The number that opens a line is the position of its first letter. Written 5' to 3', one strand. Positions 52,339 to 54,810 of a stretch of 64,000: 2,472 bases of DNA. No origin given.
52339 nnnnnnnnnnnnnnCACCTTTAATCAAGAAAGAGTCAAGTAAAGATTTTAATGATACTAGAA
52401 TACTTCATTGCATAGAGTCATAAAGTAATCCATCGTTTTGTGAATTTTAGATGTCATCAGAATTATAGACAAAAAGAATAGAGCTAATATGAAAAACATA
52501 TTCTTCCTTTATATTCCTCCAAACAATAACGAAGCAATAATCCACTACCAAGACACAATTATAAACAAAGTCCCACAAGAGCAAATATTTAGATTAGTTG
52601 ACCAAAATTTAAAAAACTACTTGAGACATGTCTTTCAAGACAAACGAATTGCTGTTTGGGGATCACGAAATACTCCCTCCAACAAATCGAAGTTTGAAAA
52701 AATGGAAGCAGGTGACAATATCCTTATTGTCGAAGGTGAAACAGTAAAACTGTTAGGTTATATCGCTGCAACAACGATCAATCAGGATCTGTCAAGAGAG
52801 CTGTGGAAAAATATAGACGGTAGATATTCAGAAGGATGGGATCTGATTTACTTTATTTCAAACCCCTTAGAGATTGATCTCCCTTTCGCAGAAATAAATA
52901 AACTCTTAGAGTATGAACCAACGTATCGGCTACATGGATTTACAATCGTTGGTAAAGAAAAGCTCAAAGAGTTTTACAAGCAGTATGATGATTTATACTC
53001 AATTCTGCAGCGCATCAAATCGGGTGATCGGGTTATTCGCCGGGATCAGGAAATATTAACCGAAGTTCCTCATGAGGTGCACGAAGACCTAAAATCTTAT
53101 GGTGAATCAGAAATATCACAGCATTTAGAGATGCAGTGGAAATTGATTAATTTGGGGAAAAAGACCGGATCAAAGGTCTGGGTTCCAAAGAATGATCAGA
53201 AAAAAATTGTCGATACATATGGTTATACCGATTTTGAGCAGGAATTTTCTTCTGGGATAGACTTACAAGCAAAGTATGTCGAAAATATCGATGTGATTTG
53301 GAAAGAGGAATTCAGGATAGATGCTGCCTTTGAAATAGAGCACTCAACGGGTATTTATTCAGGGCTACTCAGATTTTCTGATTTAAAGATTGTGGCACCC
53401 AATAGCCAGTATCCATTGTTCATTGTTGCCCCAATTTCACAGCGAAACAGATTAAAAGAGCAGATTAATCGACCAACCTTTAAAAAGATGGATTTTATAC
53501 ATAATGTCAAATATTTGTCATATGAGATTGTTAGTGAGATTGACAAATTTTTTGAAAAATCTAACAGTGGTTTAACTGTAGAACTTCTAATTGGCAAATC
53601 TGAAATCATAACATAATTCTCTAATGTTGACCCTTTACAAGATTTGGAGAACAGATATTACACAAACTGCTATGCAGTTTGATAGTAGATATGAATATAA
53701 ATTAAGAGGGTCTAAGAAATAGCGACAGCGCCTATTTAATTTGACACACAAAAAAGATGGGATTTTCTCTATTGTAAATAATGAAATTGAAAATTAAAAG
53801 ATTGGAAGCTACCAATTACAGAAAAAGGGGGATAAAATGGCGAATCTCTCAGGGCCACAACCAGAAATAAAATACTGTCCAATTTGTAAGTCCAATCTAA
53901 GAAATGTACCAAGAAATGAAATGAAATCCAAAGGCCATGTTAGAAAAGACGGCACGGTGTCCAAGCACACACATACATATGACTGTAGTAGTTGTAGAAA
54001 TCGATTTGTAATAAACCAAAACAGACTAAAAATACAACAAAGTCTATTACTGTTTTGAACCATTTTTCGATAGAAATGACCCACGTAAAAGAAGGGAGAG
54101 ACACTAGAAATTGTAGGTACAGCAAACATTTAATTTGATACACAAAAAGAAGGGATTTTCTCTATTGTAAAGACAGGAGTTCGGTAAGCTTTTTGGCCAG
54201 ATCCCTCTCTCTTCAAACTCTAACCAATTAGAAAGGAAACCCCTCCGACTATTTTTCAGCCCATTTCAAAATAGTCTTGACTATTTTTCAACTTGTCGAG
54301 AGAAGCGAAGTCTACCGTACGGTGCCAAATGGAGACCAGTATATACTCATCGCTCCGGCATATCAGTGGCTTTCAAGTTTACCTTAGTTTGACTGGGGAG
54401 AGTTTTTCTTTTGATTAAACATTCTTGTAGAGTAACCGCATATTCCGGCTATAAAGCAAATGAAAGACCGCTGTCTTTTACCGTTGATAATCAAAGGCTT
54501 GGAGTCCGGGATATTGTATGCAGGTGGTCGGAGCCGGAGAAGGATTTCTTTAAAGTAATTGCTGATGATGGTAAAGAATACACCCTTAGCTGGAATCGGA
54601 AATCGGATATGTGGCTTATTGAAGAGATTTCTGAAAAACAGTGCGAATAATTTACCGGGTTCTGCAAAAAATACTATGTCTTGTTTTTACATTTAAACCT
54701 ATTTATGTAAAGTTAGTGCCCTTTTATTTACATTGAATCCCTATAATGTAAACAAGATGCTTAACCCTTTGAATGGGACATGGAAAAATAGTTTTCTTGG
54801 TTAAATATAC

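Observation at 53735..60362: Repeat family R2 is a promoter-like element that precedes a zinc-ribbon gene and both copies of a duplicated small ORF 5.7 kb apart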

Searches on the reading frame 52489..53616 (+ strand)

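Call 6: search_protein_families(library=pfam, proteins=[window:52489-53616:+], max_evalue=0.1)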
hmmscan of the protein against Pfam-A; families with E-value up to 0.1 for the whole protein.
window:52489-53616:+ (375 aa): 0 families

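Call 53: search_protein_families(library=ncbifam, proteins=[window:52489-53616:+], max_evalue=0.01)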
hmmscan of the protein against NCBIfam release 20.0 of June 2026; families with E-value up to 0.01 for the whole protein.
window:52489-53616:+ (375 aa): 0 families

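Call 81: search_protein_families(library=padloc, proteins=[window:52489-53616:+], max_evalue=0.001)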
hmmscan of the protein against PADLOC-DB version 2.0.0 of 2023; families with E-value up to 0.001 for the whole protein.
window:52489-53616:+ (375 aa): 1 family
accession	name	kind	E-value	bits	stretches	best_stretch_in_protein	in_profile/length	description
PDLC03534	REase_II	-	2.6e-14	51.1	1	211-351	177-323/351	Type II restriction enzyme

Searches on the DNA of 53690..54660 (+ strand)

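Call 60: search_dna_similar(query=window:53690-54660:+, collection=plasmids, mode=distant, max_rows=10)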
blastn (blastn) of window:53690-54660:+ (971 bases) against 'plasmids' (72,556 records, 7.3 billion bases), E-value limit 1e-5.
No match.

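Call 61: search_dna_similar(query=window:53690-54660:+, collection=phages, mode=distant, max_rows=10)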
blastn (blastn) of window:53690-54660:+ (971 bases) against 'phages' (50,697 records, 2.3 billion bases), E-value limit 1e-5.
No match.

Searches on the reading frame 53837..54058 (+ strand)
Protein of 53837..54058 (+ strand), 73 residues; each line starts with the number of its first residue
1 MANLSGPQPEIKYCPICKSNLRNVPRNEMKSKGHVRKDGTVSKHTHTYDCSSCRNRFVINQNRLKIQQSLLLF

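Call 6: search_protein_families(library=pfam, proteins=[window:53837-54058:+], max_evalue=0.1)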
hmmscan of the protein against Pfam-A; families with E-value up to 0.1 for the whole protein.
window:53837-54058:+ (73 aa): 14 families
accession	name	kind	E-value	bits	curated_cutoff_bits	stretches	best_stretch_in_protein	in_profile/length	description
PF01927.22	Mut7-C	-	0.002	18.7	23.3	1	8-57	87-133/146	Mut7-C RNAse domain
PF23455.1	DUF7129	-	0.0028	17.8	30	0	45-58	9-22/45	Domain of unknown function (DUF7129)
PF09723.15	Zn_ribbon_8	-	0.0036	17.7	34.4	0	47-61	5-19/41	Zinc ribbon domain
PF24441.1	DUF7560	-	0.0062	16.7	27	0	44-61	2-19/44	Family of unknown function (DUF7560)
PF13453.11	Zn_ribbon_TFIIB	-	0.0081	16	22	0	14-29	2-17/41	Transcription factor zinc-finger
PF25164.1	CoiA_N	-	0.016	15.2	26.3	0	42-59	12-29/50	Competence protein CoiA, N-terminal domain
PF14369.11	Zn_ribbon_19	-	0.02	15.5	30.8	0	6-19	16-29/35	zinc-ribbon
PF24485.1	zf-C2H2_DHX34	-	0.035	14.6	27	0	13-22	3-12/25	DHX34-like, C2H2-type zinc finger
PF09706.15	Cas_CXXC_CXXC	-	0.047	14.2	21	0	8-24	48-64/69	CRISPR-associated protein (Cas_CXXC_CXXC)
PF13920.12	zf-C3HC4_3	-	0.053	13.8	27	0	12-22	37-47/49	Zinc finger, C3HC4 type (RING finger)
PF14205.11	Cys_rich_KTR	-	0.061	13.6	25.5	0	14-67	6-47/54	Cysteine-rich KTR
PF24273.1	TRASH_HVO_1752_C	-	0.066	13.8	27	0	37-64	13-43/47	HVO_1752, C-terminal TRASH domain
PF22191.2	IBR_1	-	0.081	13.3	27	0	46-64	2-20/47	IBR domain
PF18804.6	CxC3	-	0.083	13.1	26.6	1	12-59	10-57/113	CxC3 like cysteine cluster associated with KDZ transposases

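Call 53: search_protein_families(library=ncbifam, proteins=[window:53837-54058:+], max_evalue=0.01)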
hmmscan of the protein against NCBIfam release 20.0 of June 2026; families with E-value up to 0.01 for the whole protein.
window:53837-54058:+ (73 aa): 1 family
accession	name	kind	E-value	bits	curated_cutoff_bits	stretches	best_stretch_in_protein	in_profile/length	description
NF033558.1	transpos_IS1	equivalog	0.0063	16.5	100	1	33-66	7-40/199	IS1 family transposase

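Call 54: find_homologous_proteins(query=window:53837-54058:+, max_evalue=0.01)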
Query window:53837-54058:+ (73 aa): 41 proteins with E <= 0.01 among 41 candidates.
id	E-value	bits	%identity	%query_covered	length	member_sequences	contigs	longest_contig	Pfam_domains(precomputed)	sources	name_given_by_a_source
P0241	1.9e-43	163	100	100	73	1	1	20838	-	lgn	-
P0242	1.6e-29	119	84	86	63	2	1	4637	-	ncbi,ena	-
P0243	2.8e-29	118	83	86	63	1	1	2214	-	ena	-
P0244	4.4e-28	114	78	86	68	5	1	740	-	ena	-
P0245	1.0e-27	113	78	86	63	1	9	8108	-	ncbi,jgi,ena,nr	ncbi:hypothetical protein H8E88_04100 [candidate division KSB1 bacterium]|nr:hypothetical protein [c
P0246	1.7e-27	112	75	86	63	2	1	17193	-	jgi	-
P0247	2.5e-27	112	75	86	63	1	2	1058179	-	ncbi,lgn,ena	-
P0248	3.4e-27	111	79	86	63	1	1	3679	-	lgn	-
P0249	8.1e-27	110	76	86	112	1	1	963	-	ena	-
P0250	8.8e-27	110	78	86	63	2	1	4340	-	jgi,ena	-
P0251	1.1e-26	110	75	88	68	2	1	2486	-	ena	-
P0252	2.2e-26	109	75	86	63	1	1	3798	-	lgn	-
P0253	2.6e-26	109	73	86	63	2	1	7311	-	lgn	-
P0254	3.1e-26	108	75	86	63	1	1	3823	-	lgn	-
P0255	4.6e-26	108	70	86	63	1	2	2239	-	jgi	-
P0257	5.5e-26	108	73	86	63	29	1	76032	-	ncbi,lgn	-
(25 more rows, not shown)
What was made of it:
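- The zinc-ribbon protein is a stand-alone 63-aa family (call 54).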

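Call 55: find_encoding_contigs(protein=P0257, flank=4000, max_places=8)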
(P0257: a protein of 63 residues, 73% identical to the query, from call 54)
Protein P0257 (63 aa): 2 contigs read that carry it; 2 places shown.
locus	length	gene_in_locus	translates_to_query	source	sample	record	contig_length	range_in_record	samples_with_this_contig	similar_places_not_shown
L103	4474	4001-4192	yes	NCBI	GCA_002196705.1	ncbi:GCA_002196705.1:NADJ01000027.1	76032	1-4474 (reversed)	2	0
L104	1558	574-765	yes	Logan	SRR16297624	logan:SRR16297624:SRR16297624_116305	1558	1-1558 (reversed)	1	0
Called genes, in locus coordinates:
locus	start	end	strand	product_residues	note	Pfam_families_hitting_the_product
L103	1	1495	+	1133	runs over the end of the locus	PF13555:AAA_29, PF13558:SbcC_Walker_B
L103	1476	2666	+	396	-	PF11795:DUF3322, PF09983:JetD_C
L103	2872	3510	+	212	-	-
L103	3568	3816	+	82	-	-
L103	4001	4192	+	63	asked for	-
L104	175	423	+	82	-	-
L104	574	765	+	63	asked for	-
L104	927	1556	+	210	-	?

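Call 81: search_protein_families(library=padloc, proteins=[window:53837-54058:+], max_evalue=0.001)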
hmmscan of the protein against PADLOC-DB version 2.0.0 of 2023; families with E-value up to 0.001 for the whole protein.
window:53837-54058:+ (73 aa): 0 families
